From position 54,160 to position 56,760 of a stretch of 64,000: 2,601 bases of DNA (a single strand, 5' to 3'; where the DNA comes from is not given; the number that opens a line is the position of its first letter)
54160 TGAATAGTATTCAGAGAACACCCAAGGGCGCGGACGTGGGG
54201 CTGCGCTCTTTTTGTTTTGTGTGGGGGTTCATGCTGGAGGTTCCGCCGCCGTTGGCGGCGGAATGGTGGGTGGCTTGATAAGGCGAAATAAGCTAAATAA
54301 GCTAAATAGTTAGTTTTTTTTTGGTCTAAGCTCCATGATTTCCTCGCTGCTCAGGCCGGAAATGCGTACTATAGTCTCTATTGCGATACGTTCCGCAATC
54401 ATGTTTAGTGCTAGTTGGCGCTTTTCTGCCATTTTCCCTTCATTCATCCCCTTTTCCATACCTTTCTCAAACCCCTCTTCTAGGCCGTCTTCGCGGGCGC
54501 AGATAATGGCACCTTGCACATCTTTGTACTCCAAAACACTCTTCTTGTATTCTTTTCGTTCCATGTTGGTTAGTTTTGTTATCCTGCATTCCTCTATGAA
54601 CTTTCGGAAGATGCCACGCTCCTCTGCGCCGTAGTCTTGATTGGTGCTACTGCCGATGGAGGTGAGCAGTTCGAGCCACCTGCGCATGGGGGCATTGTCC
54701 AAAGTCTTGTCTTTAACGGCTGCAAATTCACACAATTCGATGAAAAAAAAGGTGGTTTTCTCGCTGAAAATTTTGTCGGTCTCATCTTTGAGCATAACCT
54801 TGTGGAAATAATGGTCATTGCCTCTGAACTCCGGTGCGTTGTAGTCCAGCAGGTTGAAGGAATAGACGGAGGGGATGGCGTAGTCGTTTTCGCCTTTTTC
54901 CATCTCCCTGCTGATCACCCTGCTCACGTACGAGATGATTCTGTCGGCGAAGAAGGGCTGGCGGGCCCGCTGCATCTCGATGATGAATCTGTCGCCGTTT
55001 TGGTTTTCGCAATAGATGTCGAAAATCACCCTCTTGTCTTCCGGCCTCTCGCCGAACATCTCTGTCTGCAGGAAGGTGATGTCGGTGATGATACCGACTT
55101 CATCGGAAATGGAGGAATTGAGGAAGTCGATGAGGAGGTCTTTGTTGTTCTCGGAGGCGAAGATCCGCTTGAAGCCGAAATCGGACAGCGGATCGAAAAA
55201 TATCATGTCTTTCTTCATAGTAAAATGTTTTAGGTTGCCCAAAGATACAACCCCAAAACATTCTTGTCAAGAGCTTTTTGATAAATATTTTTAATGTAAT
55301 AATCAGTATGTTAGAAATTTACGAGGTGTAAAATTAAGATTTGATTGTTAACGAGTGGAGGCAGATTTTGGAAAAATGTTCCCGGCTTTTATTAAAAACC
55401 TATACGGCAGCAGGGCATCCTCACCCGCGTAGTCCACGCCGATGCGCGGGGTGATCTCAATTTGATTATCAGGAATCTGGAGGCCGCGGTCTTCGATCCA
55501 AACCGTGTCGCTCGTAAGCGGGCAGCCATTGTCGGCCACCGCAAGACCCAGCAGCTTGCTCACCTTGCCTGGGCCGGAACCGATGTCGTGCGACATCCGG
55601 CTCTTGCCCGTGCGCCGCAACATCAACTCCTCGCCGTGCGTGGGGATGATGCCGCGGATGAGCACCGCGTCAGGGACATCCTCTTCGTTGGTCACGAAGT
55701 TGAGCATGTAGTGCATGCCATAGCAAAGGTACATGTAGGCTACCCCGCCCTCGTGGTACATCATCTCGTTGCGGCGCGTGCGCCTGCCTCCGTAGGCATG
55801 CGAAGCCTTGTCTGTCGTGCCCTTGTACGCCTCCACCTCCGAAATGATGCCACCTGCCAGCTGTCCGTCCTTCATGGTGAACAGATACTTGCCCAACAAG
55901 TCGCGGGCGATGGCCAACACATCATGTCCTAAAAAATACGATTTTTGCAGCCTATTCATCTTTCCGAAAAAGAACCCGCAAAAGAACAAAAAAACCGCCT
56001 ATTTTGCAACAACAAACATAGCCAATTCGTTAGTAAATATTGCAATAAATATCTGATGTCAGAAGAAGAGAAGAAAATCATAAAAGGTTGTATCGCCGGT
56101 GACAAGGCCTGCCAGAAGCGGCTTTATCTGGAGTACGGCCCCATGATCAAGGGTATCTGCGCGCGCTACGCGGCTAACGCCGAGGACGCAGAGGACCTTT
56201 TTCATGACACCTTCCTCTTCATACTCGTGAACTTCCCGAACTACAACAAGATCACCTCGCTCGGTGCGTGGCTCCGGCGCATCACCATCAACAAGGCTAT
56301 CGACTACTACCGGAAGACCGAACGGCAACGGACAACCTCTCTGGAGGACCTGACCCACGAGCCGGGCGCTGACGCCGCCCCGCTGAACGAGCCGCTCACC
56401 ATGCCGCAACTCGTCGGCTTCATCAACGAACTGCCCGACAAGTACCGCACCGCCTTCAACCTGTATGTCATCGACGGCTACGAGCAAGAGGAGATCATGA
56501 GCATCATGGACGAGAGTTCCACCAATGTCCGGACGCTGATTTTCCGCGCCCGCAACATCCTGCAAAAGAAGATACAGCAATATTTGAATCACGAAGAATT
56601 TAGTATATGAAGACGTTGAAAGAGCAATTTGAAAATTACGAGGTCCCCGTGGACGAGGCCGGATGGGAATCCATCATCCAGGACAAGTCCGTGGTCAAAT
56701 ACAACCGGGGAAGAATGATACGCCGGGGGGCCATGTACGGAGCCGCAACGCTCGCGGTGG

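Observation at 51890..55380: Integrase-less cassette array built on repeated copies of the mpg 3' end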

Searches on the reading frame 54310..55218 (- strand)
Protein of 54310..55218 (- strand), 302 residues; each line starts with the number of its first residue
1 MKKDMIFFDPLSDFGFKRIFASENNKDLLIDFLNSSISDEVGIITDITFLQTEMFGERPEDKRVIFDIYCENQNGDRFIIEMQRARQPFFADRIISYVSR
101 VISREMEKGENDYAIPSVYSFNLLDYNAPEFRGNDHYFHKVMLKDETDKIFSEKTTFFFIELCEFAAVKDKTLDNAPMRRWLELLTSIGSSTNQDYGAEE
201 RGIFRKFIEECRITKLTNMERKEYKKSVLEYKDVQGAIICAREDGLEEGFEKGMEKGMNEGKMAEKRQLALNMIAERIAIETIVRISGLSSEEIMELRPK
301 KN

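Call 12: search_protein_families(library=pfam, proteins=[window:54310-55218:-], max_evalue=0.01)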
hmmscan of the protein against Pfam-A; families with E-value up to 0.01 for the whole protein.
window:54310-55218:- (302 aa): 2 families
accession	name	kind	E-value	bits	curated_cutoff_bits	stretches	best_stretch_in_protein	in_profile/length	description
PF12784.13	PDDEXK_2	-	4.7e-53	180.7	27.4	1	10-237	1-225/229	PD-(D/E)XK nuclease family transposase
PF09811.14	Yae1_N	-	0.0072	16.4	27.5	0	243-261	11-33/39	Essential protein Yae1, N terminal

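Call 13: search_protein_families(library=ncbifam, proteins=[window:54310-55218:-], max_evalue=0.01)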
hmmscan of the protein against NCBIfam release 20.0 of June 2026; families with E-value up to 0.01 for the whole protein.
window:54310-55218:- (302 aa): 2 families
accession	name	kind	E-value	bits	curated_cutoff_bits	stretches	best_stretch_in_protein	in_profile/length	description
TIGR01784.1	T_den_put_tspse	subfamily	2.1e-31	109.8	52.1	1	13-296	3-272/273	Rpn family recombination-promoting nuclease/putative transposase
NF009925.1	PRK13386.1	equivalog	0.0058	15.9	192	1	220-264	22-65/228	flagellar assembly protein FliH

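Call 65: search_protein_families(library=padloc, proteins=[window:54310-55218:-], max_evalue=0.001)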
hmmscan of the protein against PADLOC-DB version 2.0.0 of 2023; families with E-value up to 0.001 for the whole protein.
window:54310-55218:- (302 aa): 1 family
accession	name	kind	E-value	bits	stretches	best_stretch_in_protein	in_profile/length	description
PDLC01084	C3a178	-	0.00087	17.8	1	216-267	30-70/90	putative invertase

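Call 73: find_homologous_proteins(query=window:54310-55218:-, max_evalue=1e-60)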
Query window:54310-55218:- (302 aa): 77 proteins with E <= 1e-60 among 2036 candidates.
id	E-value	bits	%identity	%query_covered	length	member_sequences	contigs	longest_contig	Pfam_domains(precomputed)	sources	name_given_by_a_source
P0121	8.2e-178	608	88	99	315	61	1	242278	PF12784.14,PF27070.1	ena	-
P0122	8.5e-169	578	88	99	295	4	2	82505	PF12784.14,PF27070.1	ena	-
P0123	3.8e-163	560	84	97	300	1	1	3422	PF12784.14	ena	-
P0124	6.1e-161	552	82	99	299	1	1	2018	PF12784.14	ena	-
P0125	9.4e-160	549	82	99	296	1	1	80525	PF12784.14,PF27070.1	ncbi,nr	ncbi:MAG: Rpn family recombination-promoting nuclease/putative transposase [Bacteroidales bacterium]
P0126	1.1e-159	548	82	99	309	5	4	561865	PF12784.14,PF27070.1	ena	-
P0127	2.2e-142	492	72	99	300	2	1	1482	PF12784.14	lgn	-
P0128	3.4e-122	425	64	97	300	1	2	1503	PF12784.14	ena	-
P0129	5.2e-122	425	89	70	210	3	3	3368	PF12784.14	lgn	-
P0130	3.3e-121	422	63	99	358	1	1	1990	PF12784.14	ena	-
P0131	7.5e-120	418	63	99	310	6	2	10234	PF12784.14,PF27070.1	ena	-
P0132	7.0e-119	414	62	97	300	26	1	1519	PF12784.14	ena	-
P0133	4.6e-118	412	60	99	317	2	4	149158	PF12784.14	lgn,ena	-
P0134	2.4e-117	409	60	99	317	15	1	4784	PF12784.14,PF27070.1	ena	-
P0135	3.3e-117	409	59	99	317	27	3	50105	PF12784.14,PF27070.1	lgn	-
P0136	8.5e-112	391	61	98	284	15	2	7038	PF12784.14,PF27070.1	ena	-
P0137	1.2e-108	381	73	78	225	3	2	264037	PF12784.14,PF27070.1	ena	-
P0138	3.2e-87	311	49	98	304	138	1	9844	PF12784.14,PF27070.1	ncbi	-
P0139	1.6e-85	305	52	97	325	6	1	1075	PF12784.14,PF27070.1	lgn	-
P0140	3.2e-84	301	51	97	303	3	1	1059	PF12784.14,PF27070.1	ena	-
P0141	2.1e-83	298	50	96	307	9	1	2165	PF12784.14,PF27070.1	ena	-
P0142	1.9e-82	295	48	97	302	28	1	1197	PF12784.14,PF27070.1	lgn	-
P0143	3.6e-82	294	49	98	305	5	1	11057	PF12784.14,PF27070.1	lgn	-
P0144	6.2e-82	293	50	87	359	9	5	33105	PF12784.14,PF09811.15,PF27070.1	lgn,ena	-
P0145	1.1e-81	292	46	98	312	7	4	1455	PF12784.14,PF27070.1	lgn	-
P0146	1.6e-81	292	49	97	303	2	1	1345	PF12784.14,PF27070.1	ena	-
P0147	2.7e-81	291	47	94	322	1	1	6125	PF12784.14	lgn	-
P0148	5.7e-81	290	46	95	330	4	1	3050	PF12784.14,PF27070.1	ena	-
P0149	9.6e-81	289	48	97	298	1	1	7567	PF12784.14,PF27070.1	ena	-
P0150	1.9e-80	288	50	99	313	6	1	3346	PF12784.14,PF27070.1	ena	-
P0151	4.0e-80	287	47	96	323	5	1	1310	PF12784.14,PF27070.1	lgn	-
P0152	7.1e-79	283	47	96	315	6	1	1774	PF12784.14,PF27070.1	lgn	-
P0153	7.3e-79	283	45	98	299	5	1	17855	PF12784.14,PF27070.1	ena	-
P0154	1.3e-78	282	45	99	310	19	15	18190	PF12784.14,PF27070.1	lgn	-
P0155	3.7e-78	281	48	96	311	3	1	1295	PF12784.14,PF27070.1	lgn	-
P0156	2.7e-77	278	48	98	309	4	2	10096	PF12784.14,PF27070.1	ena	-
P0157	1.3e-76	276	79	52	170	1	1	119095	PF12784.14,PF27070.1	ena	-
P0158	2.4e-76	275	45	95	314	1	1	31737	PF12784.14,PF27070.1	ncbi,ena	-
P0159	2.5e-75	272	44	99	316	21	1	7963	PF12784.14,PF27070.1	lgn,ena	-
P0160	6.6e-75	270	48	97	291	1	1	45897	PF12784.14,PF27070.1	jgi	-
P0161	8.8e-75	270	44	97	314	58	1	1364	PF12784.14,PF27070.1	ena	-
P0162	2.9e-74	268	45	97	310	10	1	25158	PF12784.14,PF27070.1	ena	-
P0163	7.1e-74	267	46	97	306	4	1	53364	PF12784.14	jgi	-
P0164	3.4e-73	265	45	98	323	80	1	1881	PF12784.14,PF27070.1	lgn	-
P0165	2.8e-72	262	50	82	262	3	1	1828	PF12784.14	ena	-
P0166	6.7e-72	260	44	88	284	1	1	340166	PF12784.14,PF27070.1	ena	-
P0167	2.0e-70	255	45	97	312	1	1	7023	PF12784.14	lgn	-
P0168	3.8e-70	255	59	67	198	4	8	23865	PF12784.14,PF27070.1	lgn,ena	-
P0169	3.3e-69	251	45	98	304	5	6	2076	PF12784.14,PF27070.1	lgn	-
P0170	1.6e-68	249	42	97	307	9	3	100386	PF12784.14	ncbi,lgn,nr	ncbi:MAG: Rpn family recombination-promoting nuclease/putative transposase [Bacteroidales bacterium]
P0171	1.7e-68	249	43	97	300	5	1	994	PF12784.14,PF27070.1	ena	-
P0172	1.1e-67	247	43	95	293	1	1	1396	PF12784.14,PF27070.1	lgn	-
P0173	9.3e-67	243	59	57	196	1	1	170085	PF12784.14,PF27070.1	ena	-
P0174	1.0e-66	243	44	96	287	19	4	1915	PF12784.14,PF27070.1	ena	-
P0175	1.1e-66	243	43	98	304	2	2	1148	PF12784.14,PF27070.1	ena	-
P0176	2.6e-66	242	42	98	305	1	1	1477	PF12784.14,PF27070.1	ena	-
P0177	3.0e-66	242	44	95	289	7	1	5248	PF12784.14,PF27070.1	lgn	-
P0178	4.2e-66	241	42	97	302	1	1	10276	PF12784.14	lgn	-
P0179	4.4e-66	241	45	97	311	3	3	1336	PF12784.14,PF27070.1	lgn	-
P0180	5.8e-66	241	43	95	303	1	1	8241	PF12784.14,PF27070.1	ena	-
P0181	1.7e-65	239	43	98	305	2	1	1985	PF12784.14,PF27070.1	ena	-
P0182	6.4e-65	237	42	98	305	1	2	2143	PF12784.14,PF27070.1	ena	-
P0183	6.5e-65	237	42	98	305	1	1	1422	PF12784.14,PF27070.1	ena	-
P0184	9.5e-65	237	42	97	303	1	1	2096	PF12784.14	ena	-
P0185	1.5e-64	236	58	50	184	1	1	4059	PF12784.14,PF27070.1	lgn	-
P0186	3.2e-64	235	41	98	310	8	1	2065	PF12784.14,PF27070.1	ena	-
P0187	1.4e-63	233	43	96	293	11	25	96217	PF12784.14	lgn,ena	-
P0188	1.4e-63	233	39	96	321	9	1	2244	PF12784.14,PF09811.15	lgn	-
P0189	1.4e-63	233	41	98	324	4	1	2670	PF12784.14,PF27070.1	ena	-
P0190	3.3e-63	232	42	94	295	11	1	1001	PF12784.14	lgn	-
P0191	4.1e-63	231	52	71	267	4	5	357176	PF12784.14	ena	-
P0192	8.0e-63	231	55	63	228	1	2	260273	PF12784.14,PF27070.1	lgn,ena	-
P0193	6.2e-62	228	41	99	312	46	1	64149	PF12784.14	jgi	-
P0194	6.5e-62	228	40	98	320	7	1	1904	PF12784.14,PF27070.1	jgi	-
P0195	7.8e-62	227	40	94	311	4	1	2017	PF12784.14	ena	-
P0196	8.6e-62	227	41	95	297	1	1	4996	PF12784.14,PF27070.1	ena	-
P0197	2.0e-61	226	39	98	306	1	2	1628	PF12784.14,PF27070.1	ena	-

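Call 74: find_encoding_contigs(protein=P0126, flank=10000, max_places=4)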
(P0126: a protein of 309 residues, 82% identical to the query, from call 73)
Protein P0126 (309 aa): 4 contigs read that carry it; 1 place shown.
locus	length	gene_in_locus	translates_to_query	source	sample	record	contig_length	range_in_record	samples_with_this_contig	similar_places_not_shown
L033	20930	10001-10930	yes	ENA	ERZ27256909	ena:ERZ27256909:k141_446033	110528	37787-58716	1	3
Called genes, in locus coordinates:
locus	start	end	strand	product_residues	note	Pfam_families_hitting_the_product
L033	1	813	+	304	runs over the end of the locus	PF02445:NadA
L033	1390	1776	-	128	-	PF01479:S4, PF28601:HSP15_C (weak)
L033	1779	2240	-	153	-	PF09917:DUF2147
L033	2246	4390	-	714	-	PF03993:DUF349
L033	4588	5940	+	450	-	PF02163:Peptidase_M50, PF13180:PDZ_2 (faint), PF00595:PDZ (faint), PF17820:PDZ_6 (faint)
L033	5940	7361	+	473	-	PF03062:MBOAT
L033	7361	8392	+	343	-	-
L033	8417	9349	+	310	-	PF00135:COesterase, PF20434:BD-FAE, PF07859:Abhydrolase_3 (faint), PF00326:Peptidase_S9 (faint)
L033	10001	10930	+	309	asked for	PF12784:PDDEXK_2, PF27070:HTH_Rpn_C (weak)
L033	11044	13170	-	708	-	PF12971:NAGLU_N, PF05089:NAGLU, PF12972:NAGLU_C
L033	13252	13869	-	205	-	PF21176:RecR_HhH, PF02132:RecR_ZnF, PF01751:Toprim, PF13662:Toprim_4, PF21175:RecR_C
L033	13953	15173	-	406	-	PF00675:Peptidase_M16, PF05193:Peptidase_M16_C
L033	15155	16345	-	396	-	PF00919:UPF0004, PF04055:Radical_SAM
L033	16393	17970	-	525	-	PF00890:FAD_binding_2, PF01266:DAO (weak), PF07992:Pyr_redox_2 (faint), PF02910:Succ_DH_flav_C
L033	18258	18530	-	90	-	PF18962:Por_Secre_tail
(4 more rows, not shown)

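Call 75: find_encoding_contigs(protein=P0121, flank=10000, max_places=3)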
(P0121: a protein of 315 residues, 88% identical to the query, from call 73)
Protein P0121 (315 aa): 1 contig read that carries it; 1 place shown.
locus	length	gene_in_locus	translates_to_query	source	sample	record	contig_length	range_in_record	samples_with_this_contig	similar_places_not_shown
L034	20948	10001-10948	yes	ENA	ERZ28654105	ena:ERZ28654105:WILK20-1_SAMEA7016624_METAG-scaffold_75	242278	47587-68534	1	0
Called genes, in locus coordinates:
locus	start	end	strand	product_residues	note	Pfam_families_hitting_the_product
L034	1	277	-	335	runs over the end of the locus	PF01012:ETF, PF00766:ETF_alpha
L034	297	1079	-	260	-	PF01012:ETF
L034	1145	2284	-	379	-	PF02771:Acyl-CoA_dh_N, PF02770:Acyl-CoA_dh_M, PF00441:Acyl-CoA_dh_1, PF22924:ACOX_C_alpha1 (faint), PF08028:Acyl-CoA_dh_2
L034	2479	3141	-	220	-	PF01144:CoA_trans, PF13336:AcetylCoA_hyd_C (weak)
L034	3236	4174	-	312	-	PF10988:DUF2807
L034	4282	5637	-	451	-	PF04542:Sigma70_r2, PF08281:Sigma70_r4_2, PF14903:WG_beta_rep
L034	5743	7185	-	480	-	PF01979:Amidohydro_1, PF12890:DHOase, PF07969:Amidohydro_3 (weak)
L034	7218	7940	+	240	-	PF14771:DUF4476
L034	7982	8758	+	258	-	PF00378:ECH_1, PF16113:ECH_2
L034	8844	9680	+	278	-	PF02737:3HCDH_N, PF00725:3HCDH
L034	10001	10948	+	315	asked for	PF12784:PDDEXK_2, PF27070:HTH_Rpn_C (weak)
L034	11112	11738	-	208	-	PF01381:HTH_3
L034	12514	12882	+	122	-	PF04342:DMT_6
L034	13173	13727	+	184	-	PF01288:HPPK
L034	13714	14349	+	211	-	PF01712:dNK, PF02223:Thymidylate_kin (faint)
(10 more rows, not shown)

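Call 96: find_related_loci(query=window:54310-55218:-, collection=viral_contigs, flank=3000)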
Query window:54310-55218:- (302 aa) in viral_contigs; peptide patterns used: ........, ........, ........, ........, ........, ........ (x = any residue, [..] = any of these).
16 stretches matched a pattern; 1 encode a relative of the query (tblastn E <= 1e-3); 1 distinct loci.
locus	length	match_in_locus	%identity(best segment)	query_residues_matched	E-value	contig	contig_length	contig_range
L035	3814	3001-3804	34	11-275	8e-47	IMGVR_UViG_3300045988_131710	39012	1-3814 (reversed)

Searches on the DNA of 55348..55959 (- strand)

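Call 93: search_rna_families(sources=[L002, L011, L013, L033, L007], threshold=evalue, max_evalue=0.01)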
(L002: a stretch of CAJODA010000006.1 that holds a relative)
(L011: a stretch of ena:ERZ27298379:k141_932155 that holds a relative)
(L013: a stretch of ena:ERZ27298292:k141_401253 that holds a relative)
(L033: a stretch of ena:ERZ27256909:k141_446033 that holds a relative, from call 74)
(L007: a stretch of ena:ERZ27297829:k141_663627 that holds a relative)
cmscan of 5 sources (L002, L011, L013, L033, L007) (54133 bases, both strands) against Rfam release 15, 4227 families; matches with E-value up to 0.01: 1.
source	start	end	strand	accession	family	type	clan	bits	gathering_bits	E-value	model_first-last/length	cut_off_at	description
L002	1931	1976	-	RF01687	Acido-Lenti-1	Gene; sRNA;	-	38.4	37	3.1e-05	1-46/46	no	Acido-Lenti-1 RNA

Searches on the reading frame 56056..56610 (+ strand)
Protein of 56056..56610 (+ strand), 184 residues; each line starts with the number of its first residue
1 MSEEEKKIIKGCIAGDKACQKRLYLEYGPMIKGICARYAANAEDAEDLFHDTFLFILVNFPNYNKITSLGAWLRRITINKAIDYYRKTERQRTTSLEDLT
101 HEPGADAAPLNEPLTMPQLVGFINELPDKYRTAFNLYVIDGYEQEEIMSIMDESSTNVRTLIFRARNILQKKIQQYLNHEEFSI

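Call 12: search_protein_families(library=pfam, proteins=[window:56056-56610:+], max_evalue=0.01)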
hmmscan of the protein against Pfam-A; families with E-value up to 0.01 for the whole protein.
window:56056-56610:+ (184 aa): 4 families
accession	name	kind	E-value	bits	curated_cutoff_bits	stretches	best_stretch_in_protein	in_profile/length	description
PF04542.20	Sigma70_r2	-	9.2e-16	57.9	24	1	23-90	1-70/71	Sigma-70 region 2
PF08281.18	Sigma70_r4_2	-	5.4e-11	42.4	25.7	1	122-167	7-52/54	Sigma-70, region 4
PF04545.22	Sigma70_r4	-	0.0014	18.6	24.1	1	123-170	2-49/50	Sigma-70, region 4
PF22233.2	PhyR_sigma-like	-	0.0019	18.4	27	1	129-165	7-43/50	Response regulator PhyR, sigma-like domain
